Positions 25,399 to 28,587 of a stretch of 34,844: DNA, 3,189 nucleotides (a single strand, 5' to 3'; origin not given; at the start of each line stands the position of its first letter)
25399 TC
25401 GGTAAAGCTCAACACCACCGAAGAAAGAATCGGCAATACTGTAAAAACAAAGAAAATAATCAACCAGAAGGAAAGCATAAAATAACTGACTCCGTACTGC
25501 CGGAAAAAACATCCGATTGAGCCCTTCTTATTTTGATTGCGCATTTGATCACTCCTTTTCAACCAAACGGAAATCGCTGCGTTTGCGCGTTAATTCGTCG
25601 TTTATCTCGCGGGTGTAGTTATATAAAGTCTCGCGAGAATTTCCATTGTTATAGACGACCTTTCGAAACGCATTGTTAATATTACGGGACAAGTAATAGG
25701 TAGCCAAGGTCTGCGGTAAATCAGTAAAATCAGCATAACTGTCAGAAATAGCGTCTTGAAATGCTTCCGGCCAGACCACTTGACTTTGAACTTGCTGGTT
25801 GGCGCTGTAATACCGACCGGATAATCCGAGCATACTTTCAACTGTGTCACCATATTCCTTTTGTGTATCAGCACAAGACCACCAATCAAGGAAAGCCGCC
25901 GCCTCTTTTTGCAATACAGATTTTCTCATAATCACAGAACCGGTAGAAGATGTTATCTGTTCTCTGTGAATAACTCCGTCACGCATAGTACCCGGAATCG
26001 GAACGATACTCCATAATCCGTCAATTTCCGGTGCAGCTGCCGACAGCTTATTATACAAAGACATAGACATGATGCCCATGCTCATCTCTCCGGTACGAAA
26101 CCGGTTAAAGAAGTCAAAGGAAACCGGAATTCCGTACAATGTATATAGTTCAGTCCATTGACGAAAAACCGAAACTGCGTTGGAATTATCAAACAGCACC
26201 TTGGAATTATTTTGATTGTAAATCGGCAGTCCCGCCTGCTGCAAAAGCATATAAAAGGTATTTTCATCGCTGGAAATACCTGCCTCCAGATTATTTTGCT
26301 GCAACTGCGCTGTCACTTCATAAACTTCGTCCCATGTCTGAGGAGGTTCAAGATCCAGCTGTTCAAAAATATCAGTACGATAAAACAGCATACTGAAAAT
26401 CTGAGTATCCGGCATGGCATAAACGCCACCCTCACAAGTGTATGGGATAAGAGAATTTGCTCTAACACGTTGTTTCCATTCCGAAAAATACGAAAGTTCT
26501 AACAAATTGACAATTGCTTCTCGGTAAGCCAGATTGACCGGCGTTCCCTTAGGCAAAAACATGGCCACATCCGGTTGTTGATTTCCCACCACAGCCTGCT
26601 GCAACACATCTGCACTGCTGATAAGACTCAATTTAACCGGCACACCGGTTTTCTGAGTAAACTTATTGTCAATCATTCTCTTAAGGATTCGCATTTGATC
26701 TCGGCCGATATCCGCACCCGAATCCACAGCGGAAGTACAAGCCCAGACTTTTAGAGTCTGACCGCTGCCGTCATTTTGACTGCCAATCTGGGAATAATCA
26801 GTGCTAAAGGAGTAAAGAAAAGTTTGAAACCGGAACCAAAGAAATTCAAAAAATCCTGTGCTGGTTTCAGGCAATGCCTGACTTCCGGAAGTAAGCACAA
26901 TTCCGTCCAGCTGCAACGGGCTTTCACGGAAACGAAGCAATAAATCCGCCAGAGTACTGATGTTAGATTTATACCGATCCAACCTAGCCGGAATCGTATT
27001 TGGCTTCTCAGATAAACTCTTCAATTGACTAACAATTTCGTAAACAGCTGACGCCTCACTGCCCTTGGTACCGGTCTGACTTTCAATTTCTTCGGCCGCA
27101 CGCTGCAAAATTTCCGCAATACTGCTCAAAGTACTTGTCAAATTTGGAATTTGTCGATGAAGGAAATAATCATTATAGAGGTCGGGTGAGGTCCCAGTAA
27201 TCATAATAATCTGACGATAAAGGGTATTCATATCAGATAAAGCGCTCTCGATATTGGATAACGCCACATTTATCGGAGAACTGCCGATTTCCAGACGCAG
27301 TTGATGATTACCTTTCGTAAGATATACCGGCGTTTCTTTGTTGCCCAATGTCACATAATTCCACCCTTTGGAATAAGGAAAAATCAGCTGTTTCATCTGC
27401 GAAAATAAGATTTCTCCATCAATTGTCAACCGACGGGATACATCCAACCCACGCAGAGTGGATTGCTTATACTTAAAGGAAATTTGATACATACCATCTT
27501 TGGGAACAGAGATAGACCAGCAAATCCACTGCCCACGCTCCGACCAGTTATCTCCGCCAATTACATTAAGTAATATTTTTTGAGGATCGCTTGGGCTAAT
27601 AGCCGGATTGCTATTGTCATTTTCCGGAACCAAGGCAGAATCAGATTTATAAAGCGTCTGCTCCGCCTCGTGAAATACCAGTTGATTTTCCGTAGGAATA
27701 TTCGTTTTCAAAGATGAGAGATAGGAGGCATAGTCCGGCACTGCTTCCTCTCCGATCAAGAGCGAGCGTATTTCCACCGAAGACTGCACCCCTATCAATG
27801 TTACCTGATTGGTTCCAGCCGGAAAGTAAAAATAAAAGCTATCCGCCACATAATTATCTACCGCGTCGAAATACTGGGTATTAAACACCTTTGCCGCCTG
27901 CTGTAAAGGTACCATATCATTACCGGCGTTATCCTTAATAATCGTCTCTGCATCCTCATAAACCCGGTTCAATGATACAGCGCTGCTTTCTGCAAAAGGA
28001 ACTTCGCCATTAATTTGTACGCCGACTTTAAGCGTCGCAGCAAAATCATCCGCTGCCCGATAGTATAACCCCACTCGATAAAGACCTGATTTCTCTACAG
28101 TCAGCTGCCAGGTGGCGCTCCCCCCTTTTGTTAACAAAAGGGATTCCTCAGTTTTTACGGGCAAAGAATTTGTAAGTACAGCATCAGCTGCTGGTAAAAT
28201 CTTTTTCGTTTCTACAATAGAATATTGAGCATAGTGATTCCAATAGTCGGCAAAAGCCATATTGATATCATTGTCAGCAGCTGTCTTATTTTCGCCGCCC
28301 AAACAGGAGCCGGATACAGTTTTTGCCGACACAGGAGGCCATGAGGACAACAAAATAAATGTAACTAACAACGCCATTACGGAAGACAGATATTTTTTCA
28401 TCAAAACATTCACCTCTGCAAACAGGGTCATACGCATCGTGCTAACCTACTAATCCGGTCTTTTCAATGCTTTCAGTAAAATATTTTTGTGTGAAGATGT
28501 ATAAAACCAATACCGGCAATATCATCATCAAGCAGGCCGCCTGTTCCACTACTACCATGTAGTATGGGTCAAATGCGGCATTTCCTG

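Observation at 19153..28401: Conserved-looking but uncharacterised module: giant CBM-bearing binding protein, two permeases, NHL/TPR anchor protein, Yip1 membrane protein and DUF5696-like exoprotein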

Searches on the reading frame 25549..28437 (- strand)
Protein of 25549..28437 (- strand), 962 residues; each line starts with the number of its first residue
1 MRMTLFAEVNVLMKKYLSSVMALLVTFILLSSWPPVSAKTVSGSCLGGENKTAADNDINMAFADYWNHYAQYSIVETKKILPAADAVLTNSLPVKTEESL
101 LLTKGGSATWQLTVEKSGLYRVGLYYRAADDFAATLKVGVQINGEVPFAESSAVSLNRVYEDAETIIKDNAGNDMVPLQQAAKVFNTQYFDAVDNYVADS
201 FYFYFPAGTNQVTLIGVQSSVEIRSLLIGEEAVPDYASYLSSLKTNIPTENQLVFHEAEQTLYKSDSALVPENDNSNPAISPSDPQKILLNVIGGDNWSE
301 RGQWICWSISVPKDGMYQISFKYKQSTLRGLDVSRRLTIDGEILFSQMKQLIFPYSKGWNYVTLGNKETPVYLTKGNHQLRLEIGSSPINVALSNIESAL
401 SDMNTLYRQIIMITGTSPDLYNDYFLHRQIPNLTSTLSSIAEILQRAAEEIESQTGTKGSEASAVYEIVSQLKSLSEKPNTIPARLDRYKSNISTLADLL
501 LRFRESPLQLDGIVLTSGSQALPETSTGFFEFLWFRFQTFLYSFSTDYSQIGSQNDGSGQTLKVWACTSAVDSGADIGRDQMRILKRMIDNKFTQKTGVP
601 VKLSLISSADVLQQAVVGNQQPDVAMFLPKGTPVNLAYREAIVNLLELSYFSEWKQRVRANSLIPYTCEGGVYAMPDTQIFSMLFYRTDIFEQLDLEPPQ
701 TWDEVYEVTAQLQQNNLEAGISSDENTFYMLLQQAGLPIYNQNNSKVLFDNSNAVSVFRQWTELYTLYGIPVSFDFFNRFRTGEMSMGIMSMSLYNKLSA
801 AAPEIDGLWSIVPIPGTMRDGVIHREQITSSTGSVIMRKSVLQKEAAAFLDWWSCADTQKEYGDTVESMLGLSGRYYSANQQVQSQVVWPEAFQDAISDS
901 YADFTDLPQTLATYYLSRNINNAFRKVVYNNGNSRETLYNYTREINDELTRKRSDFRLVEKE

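Call 3: search_protein_families(library=pfam, proteins=[window:25549-28437:-], max_evalue=0.01)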
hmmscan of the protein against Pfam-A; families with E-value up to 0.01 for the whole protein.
window:25549-28437:- (962 aa): 3 families
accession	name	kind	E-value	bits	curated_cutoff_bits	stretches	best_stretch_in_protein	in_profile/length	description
PF01547.30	SBP_bac_1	-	4.1e-16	60.3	26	1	582-854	7-301/307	Bacterial extracellular solute-binding protein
PF25275.1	Golvesin_C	-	4.1e-05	24.1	31.6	0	105-141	40-76/132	Golvesin C-terminal domain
PF18573.7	BclA_C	-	0.0083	16.4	38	0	309-344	40-73/128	BclA C-terminal domain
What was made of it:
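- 27754..28224 (-): CBM6/35-like beta-sandwich 1 of the giant SBP (residues ~60-216 of the 950-aa form). Weak Golvesin_C hit (call 3).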

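Call 7: search_protein_families(library=ncbifam, proteins=[window:25549-28437:-], max_evalue=0.01)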
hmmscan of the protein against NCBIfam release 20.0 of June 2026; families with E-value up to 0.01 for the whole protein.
window:25549-28437:- (962 aa): 2 families
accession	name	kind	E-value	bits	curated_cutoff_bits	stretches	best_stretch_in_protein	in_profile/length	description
TIGR03850.1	bind_CPR_0540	equivalog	0.00038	19.2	299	1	663-716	143-195/437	carbohydrate ABC transporter substrate-binding protein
NF008211.0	PRK10974.1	equivalog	0.0016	17.1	411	1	670-760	136-229/439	sn-glycerol-3-phosphate ABC transporter substrate-binding protein UgpB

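Call 9: search_solved_structures(query=window:25549-28437:-, max_evalue=1)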
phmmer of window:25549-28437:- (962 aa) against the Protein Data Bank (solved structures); distinct sequences matched with E-value up to 1: 36.
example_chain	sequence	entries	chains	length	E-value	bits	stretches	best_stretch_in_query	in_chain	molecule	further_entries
5ysb_A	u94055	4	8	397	2.3e-12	49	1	580-864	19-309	Lin1841 protein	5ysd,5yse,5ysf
6hur_A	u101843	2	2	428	5.5e-06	27.9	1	635-883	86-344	ABC transporter substrate-binding protein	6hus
5ci5_A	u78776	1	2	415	1.6e-05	26.4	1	592-815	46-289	Extracellular solute-binding protein family 1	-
2hq0_A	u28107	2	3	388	2.4e-05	25.8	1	597-710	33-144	Sugar ABC transporter, sugar-binding protein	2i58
2heu_A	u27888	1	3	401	2.5e-05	25.7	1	597-710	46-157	Sugar ABC transporter, sugar-binding protein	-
2hfb_A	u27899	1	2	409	2.6e-05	25.6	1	597-710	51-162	Sugar ABC transporter, sugar-binding protein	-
6pql_A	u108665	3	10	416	2.7e-05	25.6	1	597-710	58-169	ABC transporter sugar-binding protein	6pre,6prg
7ehp_A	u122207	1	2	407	0.00021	22.7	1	644-716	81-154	chitin oligosaccahride binding protein NagB1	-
7nbz_A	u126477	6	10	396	0.00032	22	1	667-763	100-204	Sulfoquinovosyl binding protein | Sulfoquinovosyl glycerol-binding protein SmoF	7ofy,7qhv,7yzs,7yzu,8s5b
3vxb_A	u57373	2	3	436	0.0032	18.7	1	552-714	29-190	Putative sugar-binding lipoprotein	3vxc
5u2p_A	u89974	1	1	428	0.0062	17.8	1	649-781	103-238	Sugar ABC transporter substrate-binding protein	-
6x84_A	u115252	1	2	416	0.014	16.7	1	670-760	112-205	sn-glycerol-3-phosphate-binding periplasmic protein UgpB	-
1eu8_A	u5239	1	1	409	0.02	16.1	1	670-718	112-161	TREHALOSE/MALTOSE BINDING PROTEIN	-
4aq4_A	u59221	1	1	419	0.021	16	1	670-760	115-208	SN-GLYCEROL-3-PHOSPHATE-BINDING PERIPLASMIC PROTEIN UGPB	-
9lff_A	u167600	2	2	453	0.036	15.2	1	665-730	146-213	SN-glycerol-3-phophate ABC transporter, periplasmic SN-glycerol-3-phosphate-binding protei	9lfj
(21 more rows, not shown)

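Call 33: find_homologous_proteins(query=window:25549-28437:-, max_evalue=1e-10)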
Query window:25549-28437:- (962 aa): 68 proteins with E <= 1e-10 among 8000 candidates.
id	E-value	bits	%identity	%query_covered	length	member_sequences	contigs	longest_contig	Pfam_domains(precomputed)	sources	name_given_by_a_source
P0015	0.0e+0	2139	100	99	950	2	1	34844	PF13416.12,PF01547.31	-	-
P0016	1.4e-291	988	50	93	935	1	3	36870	PF13416.12,PF01547.31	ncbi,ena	-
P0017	3.4e-243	828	43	93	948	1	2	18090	PF01547.31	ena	-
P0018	4.5e-240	817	41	98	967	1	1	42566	PF13416.12,PF01547.31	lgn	-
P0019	2.5e-239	815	43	93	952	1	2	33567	PF01547.31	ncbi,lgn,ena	-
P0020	3.4e-214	732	39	98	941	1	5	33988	PF13416.12,PF01547.31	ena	-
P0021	3.1e-194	666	38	91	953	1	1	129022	PF13416.12,PF01547.31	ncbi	-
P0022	3.3e-193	662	38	91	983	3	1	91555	PF13416.12,PF01547.31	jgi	jgi:ABC-type glycerol-3-phosphate transport system substrate-binding protein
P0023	1.5e-191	657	45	67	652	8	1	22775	PF13416.12,PF01547.31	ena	-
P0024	9.6e-190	651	36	95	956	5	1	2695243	PF13416.12,PF01547.31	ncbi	-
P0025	1.6e-189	650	37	96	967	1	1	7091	PF13416.12,PF01547.31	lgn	-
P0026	1.6e-186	640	36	99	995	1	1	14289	PF13416.12,PF01547.31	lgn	-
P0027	2.2e-179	617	36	91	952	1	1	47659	PF13416.12,PF01547.31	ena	-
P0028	6.9e-179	615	37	89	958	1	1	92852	PF13416.12,PF01547.31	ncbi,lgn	-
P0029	1.5e-174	601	36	93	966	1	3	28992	PF13416.12,PF01547.31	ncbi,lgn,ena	-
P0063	1.2e-136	475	32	88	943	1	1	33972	PF13416.12,PF16990.12,PF01547.31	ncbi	-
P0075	3.7e-109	384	29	88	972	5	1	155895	PF13416.12,PF01547.31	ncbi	-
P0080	1.2e-89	320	28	82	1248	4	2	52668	PF01547.31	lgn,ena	-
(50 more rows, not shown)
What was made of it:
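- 27286..27684 (-): CBM35-like beta-sandwich 2 of the giant SBP (residues ~240-372). Homologue P0063 carries Pfam CBM_35 (call 33).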

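Call 36: search_solved_structures(query=A2, max_evalue=1)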
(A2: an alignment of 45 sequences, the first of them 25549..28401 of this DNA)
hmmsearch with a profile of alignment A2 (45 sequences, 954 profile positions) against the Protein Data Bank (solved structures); distinct sequences matched with E-value up to 1: 337 (the best 60 are shown).
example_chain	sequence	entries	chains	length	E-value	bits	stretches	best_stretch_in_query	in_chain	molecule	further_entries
5ysb_A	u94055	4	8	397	8.9e-33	116.2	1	555-859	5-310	Lin1841 protein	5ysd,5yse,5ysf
5ci5_A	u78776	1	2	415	3.5e-23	84.5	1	558-857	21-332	Extracellular solute-binding protein family 1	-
6h0h_A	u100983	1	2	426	1.2e-20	76.1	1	558-846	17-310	Probable solute binding protein of ABC transporter system for sugars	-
6q5g_A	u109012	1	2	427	1.2e-20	76.1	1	558-846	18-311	Sugar ABC transporter substrate-binding protein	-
5f7v_A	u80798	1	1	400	3.5e-20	74.5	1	574-759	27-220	Lmo0181 protein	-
3uor_A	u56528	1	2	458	5.6e-18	67.3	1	561-858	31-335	ABC transporter sugar binding protein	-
7x0i_A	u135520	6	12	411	2.5e-17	65.1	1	562-859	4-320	CbpB | CpbB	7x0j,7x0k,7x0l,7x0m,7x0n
4r9f_A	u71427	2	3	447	3.7e-17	64.5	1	554-705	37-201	MBP1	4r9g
2hfb_A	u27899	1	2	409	3.9e-16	61.2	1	567-705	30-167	Sugar ABC transporter, sugar-binding protein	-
6pql_A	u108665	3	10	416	3.9e-16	61.2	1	567-705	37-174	ABC transporter sugar-binding protein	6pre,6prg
2heu_A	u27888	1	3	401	4.3e-16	61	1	568-705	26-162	Sugar ABC transporter, sugar-binding protein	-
2hq0_A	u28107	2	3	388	5.8e-16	60.6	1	569-705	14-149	Sugar ABC transporter, sugar-binding protein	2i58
1elj_A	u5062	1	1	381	7e-14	53.7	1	559-851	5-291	MALTODEXTRIN-BINDING PROTEIN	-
6hur_A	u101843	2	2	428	2e-13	52.2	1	556-850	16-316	ABC transporter substrate-binding protein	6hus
4qrz_A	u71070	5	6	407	2e-13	52.2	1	578-851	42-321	ABC-TYPE SUGAR TRANSPORTER | ABC transporter, substrate binding protein (Sugar)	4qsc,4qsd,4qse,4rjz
5x7g_A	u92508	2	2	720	5.7e-09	37.5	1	275-391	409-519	Cycloisomaltooligosaccharide glucanotransferase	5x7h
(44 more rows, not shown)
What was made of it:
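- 27286..27684 (-): Family profile matches the CBM35 region of CITase 5x7g, E 5.7e-9 (call 36).
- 26926..27270 (-): Four-helix spacer or bundle of the giant SBP (residues ~378-492). Profile matches designed coiled coils (call 36).
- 25573..26754 (-): Oligosaccharide-type SBP domain of the giant SBP (residues ~550-943). Profile E 9e-33 to Lin1841 5ysb (call 36).
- On CBM35 / CBM6: The family profile hits the CITase CBM35 region at E 5.7e-9 (call 36).
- Checked: The second matches the CBM35 of CITase (profile E 6e-9, call 36).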

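Call 47: predict_structure(alignment_id=A2)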
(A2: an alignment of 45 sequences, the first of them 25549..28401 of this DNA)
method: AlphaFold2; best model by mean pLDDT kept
length: 950 residues; sequences in the alignment: 45
mean_pLDDT: 87.7   pTM: 0.84
mean pLDDT of the five models: 87.7, 86.6, 85.6, 84.9, 84.7
residues with pLDDT >= 90: 609; 70-90: 262; 50-70: 47; < 50: 32
segments of 3 or more residues with pLDDT < 50: 1-3, 21-46
pLDDT, mean of each block of 10 residues (from residue 1): 53 67 38 25 49 90 92 81 83 92 93 87 86 91 92 83 87 93 89 95 89 93 90 72 95 92 90 91 91 96 93 88 94 92 93 85 96 88 93 95 92 93 97 95 84 96 95 95 93 93 91 89 90 67 67 77 70 87 88 88 91 93 92 91 91 92 93 96 96 96 95 93 92 90 96 93 94 95 90 91 94 92 95 94 92 83 89 83 90 87 91 95 95 92 71
secondary structure, 60 per line:
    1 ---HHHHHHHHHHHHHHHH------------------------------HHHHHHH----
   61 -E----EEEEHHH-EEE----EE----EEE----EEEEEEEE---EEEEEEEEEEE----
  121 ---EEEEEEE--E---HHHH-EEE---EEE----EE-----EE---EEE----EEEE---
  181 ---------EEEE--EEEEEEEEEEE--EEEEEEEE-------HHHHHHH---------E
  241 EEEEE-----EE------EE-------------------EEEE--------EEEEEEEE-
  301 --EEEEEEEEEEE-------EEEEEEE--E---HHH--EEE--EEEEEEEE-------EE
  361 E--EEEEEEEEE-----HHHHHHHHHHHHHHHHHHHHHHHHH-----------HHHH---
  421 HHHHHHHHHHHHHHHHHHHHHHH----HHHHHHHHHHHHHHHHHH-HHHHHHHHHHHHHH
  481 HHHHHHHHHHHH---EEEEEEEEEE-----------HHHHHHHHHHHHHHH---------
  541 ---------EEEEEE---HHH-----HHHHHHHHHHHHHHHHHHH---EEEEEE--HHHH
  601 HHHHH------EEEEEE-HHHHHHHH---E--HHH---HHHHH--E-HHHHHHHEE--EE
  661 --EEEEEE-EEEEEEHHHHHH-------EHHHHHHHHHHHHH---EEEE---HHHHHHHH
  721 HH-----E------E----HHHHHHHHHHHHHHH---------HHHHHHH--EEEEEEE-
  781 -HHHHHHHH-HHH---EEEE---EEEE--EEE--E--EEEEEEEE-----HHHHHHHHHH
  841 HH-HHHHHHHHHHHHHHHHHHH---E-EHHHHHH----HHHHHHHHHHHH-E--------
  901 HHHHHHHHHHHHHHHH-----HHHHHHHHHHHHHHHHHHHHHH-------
elements in order (helices of 4 or more, strands of 3 or more residues): H4-19 H50-56 E67-70 E75-77 E88-90 E95-102 E106-116 E124-130 H137-140 E142-144 E148-150 E167-169 E174-177 E190-193 E196-206 E209-216 H224-230 E240-245 E280-283 E292-299 E303-313 E321-327 E339-341 E344-351 E359-361 E364-372 H378-402 H414-417 H421-443 H448-465 H467-492 E496-505 H517-531 E550-555 H567-585 E589-594 H597-605 E612-617 H619-626 H639-643 H648-654 E663-668 E670-675 H676-681 H690-702 E706-709 H713-722 H740-754 H764-770 E773-779 H782-789 E797-800 E804-807 E810-812 E818-825 H831-842 H844-862 H869-874 H879-890 H901-916 H922-943
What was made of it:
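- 27754..28224 (-): AlphaFold secondary structure (call 47).
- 27286..27684 (-): The model shows a beta-sandwich (call 47).
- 26926..27270 (-): Long helices 378-402, 421-443, 448-465 and 467-492 in the model (call 47).
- Checked: The AlphaFold model (call 47, pLDDT 87.7) shows two beta-sandwiches, a helical bundle and an SBP fold.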

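Call 50: fold_search(model_id=the predicted structure, library=pdb)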
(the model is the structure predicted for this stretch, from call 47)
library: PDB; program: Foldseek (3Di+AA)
matches with E <= 10: 1595; with E <= 0.001: 1058
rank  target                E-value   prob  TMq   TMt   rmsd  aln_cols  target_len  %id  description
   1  5yse_A                1.3e-20  1.00  0.35  0.79   4.0       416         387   19  Crystal structure of beta-1,2-glucooligosaccharide binding protein in complex with sophorotetraose (released 2018-05-02)
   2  5ysf_A                2.8e-20  1.00  0.35  0.79   4.1       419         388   18  Crystal structure of beta-1,2-glucooligosaccharide binding protein in complex with sophoropentaose (released 2018-05-02)
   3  5ci5_B                7.7e-20  1.00  0.34  0.75   4.4       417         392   19  Crystal Structure of an ABC transporter Solute Binding Protein from Thermotoga Lettingae TMO (Tlet_1705, TARGET EFI-51 (released 2015-07-22)
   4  5yse_B                1.0e-19  1.00  0.34  0.78   3.8       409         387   19  Crystal structure of beta-1,2-glucooligosaccharide binding protein in complex with sophorotetraose (released 2018-05-02)
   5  5ysd_A                3.8e-19  1.00  0.35  0.79   4.2       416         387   18  Crystal structure of beta-1,2-glucooligosaccharide binding protein in complex with sophorotriose (released 2018-05-02)
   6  5ysd_B                4.9e-19  1.00  0.35  0.79   3.8       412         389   19  Crystal structure of beta-1,2-glucooligosaccharide binding protein in complex with sophorotriose (released 2018-05-02)
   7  5ci5_A                6.3e-19  1.00  0.34  0.75   4.5       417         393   19  Crystal Structure of an ABC transporter Solute Binding Protein from Thermotoga Lettingae TMO (Tlet_1705, TARGET EFI-51 (released 2015-07-22)
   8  5f7v_A                1.0e-18  1.00  0.33  0.74   4.5       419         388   17  ABC substrate-binding protein Lmo0181 from Listeria monocytogenes in complex with cycloalternan (released 2016-09-07)
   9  5ysb_A                5.2e-18  1.00  0.35  0.83   3.3       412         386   18  Crystal structure of beta-1,2-glucooligosaccharide binding protein in ligand-free form (released 2018-05-02)
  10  1urg_A                8.1e-18  1.00  0.33  0.76   4.2       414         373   14  X-ray structures from the maltose-maltodextrin binding protein of the thermoacidophilic bacterium Alicyclobacillus aci (released 2003-12-11)
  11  2gha_A                9.4e-18  1.00  0.33  0.75   4.3       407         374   18  Thermotoga maritima maltotriose binding protein bound with maltotriose (released 2007-02-06)
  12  6dtu_A                1.9e-17  1.00  0.32  0.74   4.6       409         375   18  Maltotetraose bound T. maritima MalE1 (released 2018-09-19)
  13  9xf5_A                2.2e-17  1.00  0.34  0.78   3.9       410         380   16  Cycloisomaltooligosaccharide binding protein in complex with cycloisomaltooctaose (released 2026-03-25)
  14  1urd_A                2.4e-17  1.00  0.32  0.75   4.3       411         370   14  X-ray structures of the maltose-maltodextrin binding protein of the thermoacidophilic bacterium Alicyclobacillus acido (released 2003-12-11)
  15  3k01                  2.7e-17  1.00  0.36  0.83   3.2       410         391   16  Crystal structures of the GacH receptor of Streptomyces glaucescens GLA.O in the unliganded form and in complex with aca (released 2010-02-16)
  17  5ysb_B                3.6e-17  1.00  0.35  0.81   3.7       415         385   18  Crystal structure of beta-1,2-glucooligosaccharide binding protein in ligand-free form (released 2018-05-02)
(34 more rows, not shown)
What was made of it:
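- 25573..26754 (-): Foldseek TM 0.79-0.83 to sophoro-, malto-, cello- and cycloisomalto-oligosaccharide SBPs (call 50).
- The SBP domain matches oligosaccharide SBPs (calls 36, 50).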

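Call 53: find_encoding_contigs(protein=P0080, flank=10000, max_places=2)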
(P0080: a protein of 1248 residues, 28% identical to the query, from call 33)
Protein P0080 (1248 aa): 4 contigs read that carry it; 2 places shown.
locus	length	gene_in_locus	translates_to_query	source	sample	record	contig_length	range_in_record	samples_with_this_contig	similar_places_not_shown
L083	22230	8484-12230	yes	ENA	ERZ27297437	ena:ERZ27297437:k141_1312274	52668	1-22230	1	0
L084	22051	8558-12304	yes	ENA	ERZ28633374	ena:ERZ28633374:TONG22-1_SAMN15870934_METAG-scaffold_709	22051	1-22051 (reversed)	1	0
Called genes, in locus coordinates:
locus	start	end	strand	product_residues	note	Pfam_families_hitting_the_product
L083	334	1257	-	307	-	PF00953:Glycos_transf_4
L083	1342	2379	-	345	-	PF00579:tRNA-synt_1b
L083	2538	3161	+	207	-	-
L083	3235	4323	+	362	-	PF00266:Aminotran_5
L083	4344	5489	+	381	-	PF00389:2-Hacid_dh, PF02826:2-Hacid_dh_C, PF03446:NAD_binding_2 (weak)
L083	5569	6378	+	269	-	PF02578:Cu-oxidase_4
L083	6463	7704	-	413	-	PF00464:SHMT, PF00155:Aminotran_1_2, PF01053:Cys_Met_Meta_PP (weak), PF01212:Beta_elim_lyase (weak)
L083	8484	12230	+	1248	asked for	PF01547:SBP_bac_1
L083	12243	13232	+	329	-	PF00528:BPD_transp_1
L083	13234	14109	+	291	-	-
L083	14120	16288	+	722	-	PF01436:NHL (faint), PF13432:TPR_16 (weak), PF00515:TPR_1 (faint), PF04893:Yip1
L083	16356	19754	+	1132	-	PF18952:DUF5696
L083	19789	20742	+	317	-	PF00528:BPD_transp_1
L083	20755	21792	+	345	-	PF00528:BPD_transp_1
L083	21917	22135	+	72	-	-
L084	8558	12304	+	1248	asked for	PF01547:SBP_bac_1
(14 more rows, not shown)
